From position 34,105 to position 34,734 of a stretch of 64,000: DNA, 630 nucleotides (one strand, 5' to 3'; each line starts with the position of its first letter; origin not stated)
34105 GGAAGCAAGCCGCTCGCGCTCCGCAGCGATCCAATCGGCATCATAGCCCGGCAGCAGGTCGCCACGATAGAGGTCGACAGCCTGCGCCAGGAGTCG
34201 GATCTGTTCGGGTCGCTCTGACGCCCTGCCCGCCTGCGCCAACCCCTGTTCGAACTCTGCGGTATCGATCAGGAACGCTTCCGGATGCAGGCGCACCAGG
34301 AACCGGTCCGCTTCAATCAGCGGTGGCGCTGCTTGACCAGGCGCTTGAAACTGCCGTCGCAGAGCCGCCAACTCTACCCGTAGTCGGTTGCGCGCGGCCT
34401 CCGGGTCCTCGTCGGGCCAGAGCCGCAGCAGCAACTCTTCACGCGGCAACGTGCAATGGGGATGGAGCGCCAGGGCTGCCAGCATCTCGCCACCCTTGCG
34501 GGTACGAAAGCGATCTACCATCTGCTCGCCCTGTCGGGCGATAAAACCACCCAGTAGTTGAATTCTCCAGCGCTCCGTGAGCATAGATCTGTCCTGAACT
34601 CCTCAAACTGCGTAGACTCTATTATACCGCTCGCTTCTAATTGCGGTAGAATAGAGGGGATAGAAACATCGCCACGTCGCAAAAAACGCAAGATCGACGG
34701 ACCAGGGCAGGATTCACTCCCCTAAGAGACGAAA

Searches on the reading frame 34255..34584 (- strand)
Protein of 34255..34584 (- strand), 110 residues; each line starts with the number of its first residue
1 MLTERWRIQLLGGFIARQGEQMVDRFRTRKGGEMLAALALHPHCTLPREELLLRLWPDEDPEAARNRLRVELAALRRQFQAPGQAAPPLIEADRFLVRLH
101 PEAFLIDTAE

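Call 38: search_solved_structures(query=A3, max_evalue=0.01, show_alignments=3)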
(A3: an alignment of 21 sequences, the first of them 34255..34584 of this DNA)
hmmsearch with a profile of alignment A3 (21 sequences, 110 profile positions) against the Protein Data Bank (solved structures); distinct sequences matched with E-value up to 0.01: 18.
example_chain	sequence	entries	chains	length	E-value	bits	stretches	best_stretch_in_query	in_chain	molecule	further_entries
2fez_A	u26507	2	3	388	8.3e-06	28.7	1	3-100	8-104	Probable regulatory protein embR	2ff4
8b4b_W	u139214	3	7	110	5.2e-05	26.2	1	31-89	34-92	Cholera toxin transcriptional activator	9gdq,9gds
8b4c_D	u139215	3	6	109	5.2e-05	26.2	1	31-89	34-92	Cholera toxin transcriptional activator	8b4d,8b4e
7nmb_A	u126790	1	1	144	9.3e-05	25.4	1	31-89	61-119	Cholera toxin transcriptional activator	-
1kgs_A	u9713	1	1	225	0.00051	23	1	28-81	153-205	DNA BINDING RESPONSE REGULATOR D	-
8hvr_I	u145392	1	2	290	0.00082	22.3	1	10-82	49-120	Regulatory protein AfsR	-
1ys6_A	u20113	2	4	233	0.00083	22.3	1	28-84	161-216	Transcriptional regulatory protein prrA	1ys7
2hqn_A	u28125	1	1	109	0.0014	21.6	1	33-82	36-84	Putative TRANSCRIPTIONAL REGULATOR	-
8k60_I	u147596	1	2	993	0.0019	21.1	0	10-82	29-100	Regulatory protein AfsR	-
8jke_I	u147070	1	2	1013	0.002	21.1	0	10-82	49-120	Regulatory protein AfsR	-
5za3_A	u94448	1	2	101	0.0035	20.3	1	28-90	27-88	DNA-binding response regulator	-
3rjp_A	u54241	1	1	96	0.0035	20.3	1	19-85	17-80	CovR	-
8gac_A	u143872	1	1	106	0.0044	20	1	53-105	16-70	CTLA-4 binder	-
2hqr_A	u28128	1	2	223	0.0054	19.7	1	33-82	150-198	Putative TRANSCRIPTIONAL REGULATOR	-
2gwr_A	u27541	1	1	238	0.0065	19.4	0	33-90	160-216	DNA-binding response regulator mtrA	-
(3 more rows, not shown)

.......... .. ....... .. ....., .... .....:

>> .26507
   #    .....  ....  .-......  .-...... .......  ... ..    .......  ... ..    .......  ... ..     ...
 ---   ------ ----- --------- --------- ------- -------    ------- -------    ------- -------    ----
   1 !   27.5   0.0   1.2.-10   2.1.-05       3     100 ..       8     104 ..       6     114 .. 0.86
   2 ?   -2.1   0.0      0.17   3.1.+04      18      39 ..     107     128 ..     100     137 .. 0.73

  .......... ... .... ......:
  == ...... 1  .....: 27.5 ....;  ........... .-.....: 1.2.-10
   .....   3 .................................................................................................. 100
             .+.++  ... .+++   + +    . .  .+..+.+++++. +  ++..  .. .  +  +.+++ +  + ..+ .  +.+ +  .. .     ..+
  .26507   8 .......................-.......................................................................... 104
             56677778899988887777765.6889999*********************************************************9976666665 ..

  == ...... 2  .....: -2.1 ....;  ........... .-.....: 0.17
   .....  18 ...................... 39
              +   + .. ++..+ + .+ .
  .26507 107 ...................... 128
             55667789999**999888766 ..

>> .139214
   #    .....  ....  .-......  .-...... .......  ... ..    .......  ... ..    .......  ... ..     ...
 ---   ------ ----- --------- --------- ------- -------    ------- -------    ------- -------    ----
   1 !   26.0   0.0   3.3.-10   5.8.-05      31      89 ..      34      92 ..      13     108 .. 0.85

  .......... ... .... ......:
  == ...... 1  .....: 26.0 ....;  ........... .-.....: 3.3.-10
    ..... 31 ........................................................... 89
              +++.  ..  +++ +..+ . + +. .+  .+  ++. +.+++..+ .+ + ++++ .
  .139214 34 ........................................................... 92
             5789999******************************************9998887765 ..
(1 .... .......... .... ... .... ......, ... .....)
